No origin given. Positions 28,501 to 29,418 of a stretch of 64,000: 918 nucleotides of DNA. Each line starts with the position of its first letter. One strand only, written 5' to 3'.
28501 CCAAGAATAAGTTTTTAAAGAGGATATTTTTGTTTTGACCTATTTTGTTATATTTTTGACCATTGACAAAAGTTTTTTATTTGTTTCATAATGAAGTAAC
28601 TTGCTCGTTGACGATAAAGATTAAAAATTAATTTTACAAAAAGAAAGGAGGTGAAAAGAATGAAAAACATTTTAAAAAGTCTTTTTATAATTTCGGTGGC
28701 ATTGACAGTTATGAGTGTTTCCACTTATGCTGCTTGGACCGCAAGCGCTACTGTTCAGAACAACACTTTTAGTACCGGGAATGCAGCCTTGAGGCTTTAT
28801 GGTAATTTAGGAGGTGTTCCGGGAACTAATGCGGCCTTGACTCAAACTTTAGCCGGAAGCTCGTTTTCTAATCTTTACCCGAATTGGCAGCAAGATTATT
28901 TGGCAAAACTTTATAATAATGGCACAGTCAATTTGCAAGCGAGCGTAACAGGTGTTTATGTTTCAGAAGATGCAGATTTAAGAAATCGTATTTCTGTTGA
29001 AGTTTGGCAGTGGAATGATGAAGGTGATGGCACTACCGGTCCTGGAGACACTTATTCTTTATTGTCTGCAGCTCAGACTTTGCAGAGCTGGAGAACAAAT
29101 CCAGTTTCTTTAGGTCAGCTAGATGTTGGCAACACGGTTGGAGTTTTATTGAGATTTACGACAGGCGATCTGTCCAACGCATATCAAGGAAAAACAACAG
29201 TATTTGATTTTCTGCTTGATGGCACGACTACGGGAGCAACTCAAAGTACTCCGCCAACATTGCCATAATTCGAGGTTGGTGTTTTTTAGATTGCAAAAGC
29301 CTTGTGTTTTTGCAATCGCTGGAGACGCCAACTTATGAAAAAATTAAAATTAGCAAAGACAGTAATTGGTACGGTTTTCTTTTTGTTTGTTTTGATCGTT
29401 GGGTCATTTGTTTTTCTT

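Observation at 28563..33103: TasA/camelysin-like, SipW signal peptidase and large surface protein operon (putative fibre/matrix system)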

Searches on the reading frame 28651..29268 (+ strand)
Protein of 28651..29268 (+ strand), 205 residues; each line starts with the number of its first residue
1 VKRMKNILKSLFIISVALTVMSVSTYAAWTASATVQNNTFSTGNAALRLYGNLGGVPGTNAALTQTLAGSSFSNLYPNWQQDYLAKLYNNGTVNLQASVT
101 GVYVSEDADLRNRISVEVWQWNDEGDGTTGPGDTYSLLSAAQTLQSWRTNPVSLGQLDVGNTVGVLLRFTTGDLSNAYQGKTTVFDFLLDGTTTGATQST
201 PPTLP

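Call 3: search_protein_families(library=pfam, proteins=[window:28651-29268:+], max_evalue=0.1)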
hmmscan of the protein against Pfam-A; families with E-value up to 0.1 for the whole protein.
window:28651-29268:+ (205 aa): 0 families

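Call 4: search_protein_families(library=ncbifam, proteins=[window:28651-29268:+], max_evalue=0.1)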
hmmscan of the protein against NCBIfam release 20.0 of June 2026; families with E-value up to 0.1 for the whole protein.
window:28651-29268:+ (205 aa): 2 families
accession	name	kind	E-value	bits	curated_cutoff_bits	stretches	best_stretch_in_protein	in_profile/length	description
TIGR04088.1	cognate_SipW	domain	0.00053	20.1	19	1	14-44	4-33/34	SipW-dependent-type signal peptide-containing protein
NF053514.2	JUQZ_fam_ocin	equivalog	0.059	13.6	40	0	4-39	1-36/107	BLB8/JUQZ-1 family protein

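Call 6: search_protein_families(library=pfam, proteins=[window:28651-29268:+], max_evalue=10)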
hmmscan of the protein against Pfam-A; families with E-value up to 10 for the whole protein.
window:28651-29268:+ (205 aa): 2 families
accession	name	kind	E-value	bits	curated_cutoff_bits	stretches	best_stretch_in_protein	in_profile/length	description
PF10880.13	DUF2673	-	0.18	12.4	20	1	4-42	1-40/82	Protein of unknown function (DUF2673)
PF07705.17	CARDB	-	0.73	10.5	22.7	1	71-108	11-48/101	CARDB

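Call 9: find_homologous_proteins(query=window:28651-29268:+, max_evalue=0.001)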
Query window:28651-29268:+ (205 aa): 6 proteins with E <= 0.001 among 452 candidates.
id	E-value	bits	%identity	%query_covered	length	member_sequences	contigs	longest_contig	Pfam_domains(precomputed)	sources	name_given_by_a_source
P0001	2.6e-125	434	100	99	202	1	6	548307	-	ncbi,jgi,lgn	-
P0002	2.3e-62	228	55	98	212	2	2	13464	-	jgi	-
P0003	2.0e-57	212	54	95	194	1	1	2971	-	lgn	-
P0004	2.6e-46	176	46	94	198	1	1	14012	-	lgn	-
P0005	4.9e-46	175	50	95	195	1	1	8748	-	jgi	jgi:hypothetical protein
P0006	1.9e-38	150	45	99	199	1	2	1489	-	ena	-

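Call 12: find_encoding_contigs(protein=P0001, flank=3000, max_places=3)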
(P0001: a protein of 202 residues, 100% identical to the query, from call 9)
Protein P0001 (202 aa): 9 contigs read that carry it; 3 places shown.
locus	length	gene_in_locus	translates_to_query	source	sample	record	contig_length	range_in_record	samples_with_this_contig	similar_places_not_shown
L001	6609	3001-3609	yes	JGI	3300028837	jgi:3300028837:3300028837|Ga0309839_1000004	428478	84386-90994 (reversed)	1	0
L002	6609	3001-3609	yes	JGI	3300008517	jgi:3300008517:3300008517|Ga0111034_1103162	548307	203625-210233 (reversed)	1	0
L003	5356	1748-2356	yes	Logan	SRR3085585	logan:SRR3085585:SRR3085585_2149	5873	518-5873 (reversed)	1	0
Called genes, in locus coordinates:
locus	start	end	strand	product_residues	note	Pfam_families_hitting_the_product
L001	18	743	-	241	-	-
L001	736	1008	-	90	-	-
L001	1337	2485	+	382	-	-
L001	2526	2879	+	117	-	PF04892:VanZ-LLP1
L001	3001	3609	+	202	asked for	-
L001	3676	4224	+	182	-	-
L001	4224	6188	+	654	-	PF00932:LTD (weak)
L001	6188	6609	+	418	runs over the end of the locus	PF00041:fn3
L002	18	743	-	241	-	-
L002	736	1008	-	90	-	-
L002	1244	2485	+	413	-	-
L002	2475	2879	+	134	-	PF04892:VanZ-LLP1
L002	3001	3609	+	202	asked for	-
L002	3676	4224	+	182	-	-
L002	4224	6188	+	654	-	PF00932:LTD (weak)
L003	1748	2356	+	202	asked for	-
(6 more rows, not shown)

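Call 13: find_encoding_contigs(protein=P0002, flank=8000, max_places=3)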
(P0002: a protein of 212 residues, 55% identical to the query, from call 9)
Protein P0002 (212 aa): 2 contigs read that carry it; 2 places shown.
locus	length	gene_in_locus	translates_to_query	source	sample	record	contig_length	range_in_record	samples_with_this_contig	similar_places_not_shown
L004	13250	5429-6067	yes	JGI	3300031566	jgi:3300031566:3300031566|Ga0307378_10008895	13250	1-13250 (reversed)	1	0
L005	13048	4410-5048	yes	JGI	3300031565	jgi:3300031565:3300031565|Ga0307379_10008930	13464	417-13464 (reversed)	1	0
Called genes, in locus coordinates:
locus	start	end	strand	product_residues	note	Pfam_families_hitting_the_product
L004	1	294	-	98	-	?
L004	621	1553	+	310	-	-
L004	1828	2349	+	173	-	-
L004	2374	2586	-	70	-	-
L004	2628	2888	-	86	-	-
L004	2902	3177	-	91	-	PF07883:Cupin_2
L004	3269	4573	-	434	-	-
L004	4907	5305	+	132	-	PF13366:PDDEXK_3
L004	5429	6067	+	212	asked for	-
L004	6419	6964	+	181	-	PF00717:Peptidase_S24 (weak)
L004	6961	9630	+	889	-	PF00041:fn3 (faint), PF00932:LTD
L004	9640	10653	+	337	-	-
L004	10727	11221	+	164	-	-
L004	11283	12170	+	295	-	PF00188:CAP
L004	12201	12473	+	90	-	-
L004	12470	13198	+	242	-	PF00483:NTP_transferase, PF12804:NTP_transf_3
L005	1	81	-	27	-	?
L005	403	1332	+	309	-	-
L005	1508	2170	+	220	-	-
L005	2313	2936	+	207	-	-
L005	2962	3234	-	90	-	-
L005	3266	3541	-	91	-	PF07883:Cupin_2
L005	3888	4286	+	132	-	PF13366:PDDEXK_3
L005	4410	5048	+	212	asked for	-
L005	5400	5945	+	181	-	PF00717:Peptidase_S24 (weak)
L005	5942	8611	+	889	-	PF00041:fn3 (faint), PF00932:LTD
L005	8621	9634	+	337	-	-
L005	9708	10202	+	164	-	-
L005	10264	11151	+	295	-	PF00188:CAP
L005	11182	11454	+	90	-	-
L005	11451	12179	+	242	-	PF00483:NTP_transferase, PF12804:NTP_transf_3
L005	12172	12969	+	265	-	-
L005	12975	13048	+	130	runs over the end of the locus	-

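Call 14: find_encoding_contigs(protein=P0004, flank=8000, max_places=3)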
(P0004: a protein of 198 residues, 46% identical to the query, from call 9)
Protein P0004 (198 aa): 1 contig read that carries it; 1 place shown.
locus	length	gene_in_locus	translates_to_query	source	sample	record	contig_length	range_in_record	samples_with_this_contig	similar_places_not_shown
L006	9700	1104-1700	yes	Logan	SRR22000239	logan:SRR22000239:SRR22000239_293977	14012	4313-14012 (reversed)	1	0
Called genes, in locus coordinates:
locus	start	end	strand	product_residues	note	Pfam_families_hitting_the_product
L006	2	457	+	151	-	?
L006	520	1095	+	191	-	PF10502:Peptidase_S26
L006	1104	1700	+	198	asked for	-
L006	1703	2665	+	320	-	-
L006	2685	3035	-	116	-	PF04977:DivIC (weak)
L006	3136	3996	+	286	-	PF02899:Phage_int_SAM_1, PF00589:Phage_integrase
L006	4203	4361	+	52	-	-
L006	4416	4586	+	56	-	-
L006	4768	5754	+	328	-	PF00579:tRNA-synt_1b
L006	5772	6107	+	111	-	PF01588:tRNA_bind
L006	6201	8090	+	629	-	PF06480:FtsH_ext (weak), PF00004:AAA, PF17862:AAA_lid_3, PF01434:Peptidase_M41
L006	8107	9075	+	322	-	PF02739:5_3_exonuc_N, PF01367:5_3_exonuc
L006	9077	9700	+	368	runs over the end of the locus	PF13439:Glyco_transf_4, PF20706:GT4-conflict (weak), PF00534:Glycos_transf_1, PF13692:Glyco_trans_1_4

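Call 15: find_encoding_contigs(protein=P0005, flank=8000, max_places=3)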
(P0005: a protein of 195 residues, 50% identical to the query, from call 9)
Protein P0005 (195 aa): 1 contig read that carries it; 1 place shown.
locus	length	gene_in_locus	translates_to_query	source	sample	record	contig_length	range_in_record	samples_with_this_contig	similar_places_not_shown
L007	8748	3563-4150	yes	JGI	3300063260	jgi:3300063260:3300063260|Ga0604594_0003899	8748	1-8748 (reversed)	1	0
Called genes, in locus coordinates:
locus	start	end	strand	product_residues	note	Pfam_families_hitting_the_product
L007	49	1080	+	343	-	PF00044:Gp_dh_N, PF02800:Gp_dh_C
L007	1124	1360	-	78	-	-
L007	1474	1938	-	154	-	-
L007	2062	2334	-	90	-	-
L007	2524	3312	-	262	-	-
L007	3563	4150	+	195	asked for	-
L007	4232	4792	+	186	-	PF00717:Peptidase_S24 (weak)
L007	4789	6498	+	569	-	PF00932:LTD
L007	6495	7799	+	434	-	PF00041:fn3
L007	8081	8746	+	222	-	?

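Call 20: search_solved_structures(query=A1, max_evalue=10, show_alignments=2)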
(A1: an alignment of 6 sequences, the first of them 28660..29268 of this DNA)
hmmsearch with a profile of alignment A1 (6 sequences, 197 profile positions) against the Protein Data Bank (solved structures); distinct sequences matched with E-value up to 10: 1.
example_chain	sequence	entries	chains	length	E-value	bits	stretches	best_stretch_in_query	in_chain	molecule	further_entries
5v8f_F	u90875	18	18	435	1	12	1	73-108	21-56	Origin recognition complex subunit 6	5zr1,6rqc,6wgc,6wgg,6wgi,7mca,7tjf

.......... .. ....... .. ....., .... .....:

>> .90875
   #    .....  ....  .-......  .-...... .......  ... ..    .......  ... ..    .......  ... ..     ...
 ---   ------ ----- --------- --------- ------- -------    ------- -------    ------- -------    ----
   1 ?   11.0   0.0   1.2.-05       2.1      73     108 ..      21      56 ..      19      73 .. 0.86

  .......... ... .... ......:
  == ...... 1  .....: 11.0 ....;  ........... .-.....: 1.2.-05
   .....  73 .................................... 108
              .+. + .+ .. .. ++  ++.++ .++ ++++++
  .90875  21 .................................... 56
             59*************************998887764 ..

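Call 22: find_related_loci(query=A1, collection=genome_contigs, flank=8000)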
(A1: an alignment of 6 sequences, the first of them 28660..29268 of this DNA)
Query A1 (202 aa) in genome_contigs; peptide patterns used: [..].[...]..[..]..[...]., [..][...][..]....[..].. (x = any residue, [..] = any of these).
220 stretches matched a pattern; 1 encode a relative of the query (tblastn E <= 1e-3); 1 distinct loci.
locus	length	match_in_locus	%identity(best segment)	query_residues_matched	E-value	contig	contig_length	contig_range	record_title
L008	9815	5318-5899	56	2-193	2e-67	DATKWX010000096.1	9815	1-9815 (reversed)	MAG TPA_asm: Candidatus Bathyarchaeia archaeon isolate SMAG_U14175 k141_4395073, whole genome shotgun sequence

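Call 28: predict_structure(alignment_id=A1)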
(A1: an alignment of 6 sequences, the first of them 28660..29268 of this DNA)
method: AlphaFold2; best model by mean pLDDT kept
length: 202 residues; sequences in the alignment: 6
mean_pLDDT: 73.8   pTM: 0.71
mean pLDDT of the five models: 73.8, 71.2, 64.0, 62.2, 58.2
residues with pLDDT >= 90: 31; 70-90: 106; 50-70: 33; < 50: 32
segments of 3 or more residues with pLDDT < 50: 1-26, 199-201
pLDDT, mean of each block of 10 residues (from residue 1): 42 32 46 62 80 68 73 86 86 85 79 88 72 92 91 88 90 83 81 57 46
secondary structure, 60 per line:
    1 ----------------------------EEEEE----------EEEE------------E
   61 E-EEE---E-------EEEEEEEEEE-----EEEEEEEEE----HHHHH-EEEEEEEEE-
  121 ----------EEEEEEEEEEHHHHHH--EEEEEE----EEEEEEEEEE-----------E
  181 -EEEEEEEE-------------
elements in order: E29-33 E44-47 E63-65 E77-86 E92-100 H105-109 E111-119 E131-140 H141-146 E149-154 E159-168 E182-189

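Call 30: search_protein_representatives(alignment_id=A1)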
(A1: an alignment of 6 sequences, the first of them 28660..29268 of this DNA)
Query: 6 sequences, 197 profile positions. Proteins with E-value up to 0.001 (for the whole library): 451; up to 1e-10: 86; up to 1e-30: 25. The best 150 are listed.
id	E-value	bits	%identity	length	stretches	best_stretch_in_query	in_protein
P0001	9.3e-95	332.0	-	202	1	1-196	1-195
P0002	8.9e-93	325.6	-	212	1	2-196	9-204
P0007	1.3e-67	243.4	-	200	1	2-196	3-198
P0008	4.6e-60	218.8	-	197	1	1-196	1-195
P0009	7.6e-56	205.0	-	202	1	1-197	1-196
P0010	2.1e-54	200.4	-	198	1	1-196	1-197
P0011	3.9e-51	189.7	-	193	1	1-192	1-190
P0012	4.0e-48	179.8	-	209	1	3-197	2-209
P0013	1.9e-46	174.4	-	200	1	1-196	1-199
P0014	5.8e-46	172.8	-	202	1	1-191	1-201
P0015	2.8e-43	164.0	-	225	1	1-191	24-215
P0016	1.7e-42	161.5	-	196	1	9-189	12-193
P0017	2.3e-42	161.1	-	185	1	1-196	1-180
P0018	3.4e-42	160.5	-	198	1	5-190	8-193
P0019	1.1e-41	158.9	-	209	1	6-195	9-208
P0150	1.9e-07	47.1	-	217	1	1-189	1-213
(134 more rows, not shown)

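Call 33: search_protein_families(library=pfam, alignment_id=A2, max_evalue=0.01)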
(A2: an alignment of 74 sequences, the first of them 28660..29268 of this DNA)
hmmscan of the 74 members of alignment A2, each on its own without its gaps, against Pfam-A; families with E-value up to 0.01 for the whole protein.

A. member 1, window:28660-29268:+ (202 aa): 0 families

B. families by the number of members that match (of 74 scanned): 3 families
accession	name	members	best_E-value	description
PF12389.13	Peptidase_M73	27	4.1e-16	Camelysin metallo-endopeptidase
PF20883.3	Kbp-5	1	8.1e-06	KNL (Kinetochore null) Binding Protein 5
PF16369.11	GH43_C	1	0.0018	C-terminal lipocalin-like domain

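Call 34: search_solved_structures(query=A2, max_evalue=10, show_alignments=3)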
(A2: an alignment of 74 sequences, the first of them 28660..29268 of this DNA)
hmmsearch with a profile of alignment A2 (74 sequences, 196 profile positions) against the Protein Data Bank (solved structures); distinct sequences matched with E-value up to 10: 8.
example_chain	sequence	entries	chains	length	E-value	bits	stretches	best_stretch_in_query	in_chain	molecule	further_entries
5of1_A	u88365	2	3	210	0.0032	20.4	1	32-97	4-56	Spore coat-associated protein N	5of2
8aur_A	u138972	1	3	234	0.0035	20.3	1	32-96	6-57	Major biofilm matrix component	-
9sj2_C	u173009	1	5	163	0.0038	20.2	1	35-119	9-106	AbpX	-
9rhp_A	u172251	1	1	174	0.059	16.3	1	38-119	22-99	Archaeal bundling protein X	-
1mie_H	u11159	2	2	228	0.19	14.6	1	56-108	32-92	IMMUNOGLOBULIN MS5-393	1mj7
7n6g_1J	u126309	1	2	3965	0.59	13.1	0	55-103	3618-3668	HYDIN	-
8wrd_H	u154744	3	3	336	0.73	12.7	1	69-105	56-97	FabH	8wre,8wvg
8vrw_C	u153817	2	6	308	1.4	11.8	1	6-49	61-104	HLA class II histocompatibility antigen gamma chain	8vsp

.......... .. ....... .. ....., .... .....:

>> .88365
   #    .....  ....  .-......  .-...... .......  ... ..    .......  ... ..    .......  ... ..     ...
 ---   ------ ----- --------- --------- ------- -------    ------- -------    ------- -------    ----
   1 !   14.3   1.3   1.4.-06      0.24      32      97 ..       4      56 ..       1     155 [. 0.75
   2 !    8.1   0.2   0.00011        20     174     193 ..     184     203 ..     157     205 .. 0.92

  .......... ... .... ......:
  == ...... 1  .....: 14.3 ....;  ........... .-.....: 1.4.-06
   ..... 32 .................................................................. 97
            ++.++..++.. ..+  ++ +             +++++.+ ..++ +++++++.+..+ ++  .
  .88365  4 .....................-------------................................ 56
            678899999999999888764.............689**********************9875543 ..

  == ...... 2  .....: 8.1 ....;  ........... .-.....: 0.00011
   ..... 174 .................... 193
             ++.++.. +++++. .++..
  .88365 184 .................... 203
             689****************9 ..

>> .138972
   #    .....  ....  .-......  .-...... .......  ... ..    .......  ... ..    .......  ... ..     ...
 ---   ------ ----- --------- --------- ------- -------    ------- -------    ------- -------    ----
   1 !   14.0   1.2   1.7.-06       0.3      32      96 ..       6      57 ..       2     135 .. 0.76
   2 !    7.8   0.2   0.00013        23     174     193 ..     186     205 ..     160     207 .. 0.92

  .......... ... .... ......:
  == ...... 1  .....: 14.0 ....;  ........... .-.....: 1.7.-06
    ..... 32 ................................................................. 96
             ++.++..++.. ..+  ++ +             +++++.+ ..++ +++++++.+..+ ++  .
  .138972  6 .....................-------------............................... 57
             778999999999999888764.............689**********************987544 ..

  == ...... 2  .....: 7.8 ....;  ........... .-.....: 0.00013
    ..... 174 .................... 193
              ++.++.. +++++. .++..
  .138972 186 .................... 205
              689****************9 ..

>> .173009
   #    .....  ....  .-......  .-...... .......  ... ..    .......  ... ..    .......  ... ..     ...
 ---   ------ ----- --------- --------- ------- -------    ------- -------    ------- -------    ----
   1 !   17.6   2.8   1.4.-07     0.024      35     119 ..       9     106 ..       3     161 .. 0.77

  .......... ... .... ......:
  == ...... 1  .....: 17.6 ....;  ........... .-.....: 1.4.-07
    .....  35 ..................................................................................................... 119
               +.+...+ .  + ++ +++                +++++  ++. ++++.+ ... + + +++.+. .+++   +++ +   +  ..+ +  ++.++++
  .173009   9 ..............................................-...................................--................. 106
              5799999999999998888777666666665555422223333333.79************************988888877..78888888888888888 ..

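Call 35: fold_search(model_id=the predicted structure, library=pdb)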
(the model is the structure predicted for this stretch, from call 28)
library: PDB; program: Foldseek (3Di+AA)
matches with E <= 10: 1587; with E <= 0.001: 1
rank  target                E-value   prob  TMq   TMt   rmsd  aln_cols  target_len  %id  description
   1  8aur_A                4.2e-04  1.00  0.48  0.42   5.0       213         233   13  Cryo-EM structure of a TasA fibre (released 2022-11-30)
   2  4tlg_B                1.6e-03  1.00  0.30  0.18   6.0       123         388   14  Crystal structure of SEC14-like protein 4 (SEC14L4) (released 2014-07-02)
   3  7ueg_A                1.6e-03  0.94  0.30  0.33  20.0       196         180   13  Cryo-EM of bundling pili from Pyrobaculum calidifontis (released 2022-06-29)
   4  8k2g_A                2.8e-03  0.94  0.33  0.16  10.3       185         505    6  Crystal structure of Group 1 Oligosaccharide-releasing beta-N-acetylgalactosaminidase NgaCa from Cohnella abietis, apo (released 2024-04-24)
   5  2zag_B                4.6e-03  0.38  0.19  0.10  16.0       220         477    9  Crystal structure of the SeMet-substituted soluble domain of STT3 from P. furiosus (released 2007-12-11)
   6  3qbt_F                5.2e-03  0.82  0.22  0.31  13.0       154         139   13  Crystal structure of OCRL1 540-678 in complex with Rab8a:GppNHp (released 2011-03-23)
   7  2zai_B                5.8e-03  0.08  0.09  0.05  19.9       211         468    7  Crystal structure of the soluble domain of STT3 from P. furiosus (released 2007-12-11)
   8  9hdi_MODEL_1_A        8.5e-03  0.89  0.30  0.34  14.0       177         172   10  N-terminally truncated CanA from Pyrodictium abyssi - K1-CanA (released 2025-08-20)
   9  4b5z                  8.5e-03  0.82  0.28  0.20  17.1       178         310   11  Structure of the apo-rFnBPA(189-505) from Staphylococcus aureus (released 2013-10-09)
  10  8eht_B                8.5e-03  0.72  0.23  0.26  12.3       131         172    9  Cryo-EM reconstruction of the CS20 bacterial adhesion pili (released 2023-03-22)
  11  1w63_M                8.5e-03  0.54  0.24  0.14  23.0       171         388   10  AP1 clathrin adaptor core (released 2004-09-21)
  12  7fe0_A                8.9e-03  0.91  0.30  0.31  20.1       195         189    8  AvmM Catalyzes Macrocyclization in Alchivemycin A Biosynthesis (released 2021-09-01)
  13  8xfg_A                9.4e-03  0.63  0.22  0.08  13.8       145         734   13  Cryo-EM structure of integrin ITGAV, ITGB3 and CYCLO (RGDFK) complex, conformation 1 (released 2024-12-18)
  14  3vu1_B                9.4e-03  0.23  0.17  0.09  17.6       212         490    7  Crystal structure of the C-terminal globular domain of oligosaccharyltransferase (PhAglB-L, O74088_PYRHO) from Pyrococ (released 2013-01-23)
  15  7vrn_I                9.4e-03  0.21  0.16  0.09  21.2       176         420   10  Structure of infectious bursal disease virus Gt strain (released 2022-03-30)
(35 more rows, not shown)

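Call 41: find_related_loci(query=A1, collection=metagenome_contigs, flank=8000)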
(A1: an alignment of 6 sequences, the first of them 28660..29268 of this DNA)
Query A1 (202 aa) in metagenome_contigs; peptide patterns used: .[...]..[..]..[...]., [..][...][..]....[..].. (x = any residue, [..] = any of these).
470 stretches matched a pattern; 1 encode a relative of the query (tblastn E <= 1e-3); 1 distinct loci.
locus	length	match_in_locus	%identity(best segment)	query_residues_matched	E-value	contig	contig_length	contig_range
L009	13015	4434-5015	56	2-193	3e-67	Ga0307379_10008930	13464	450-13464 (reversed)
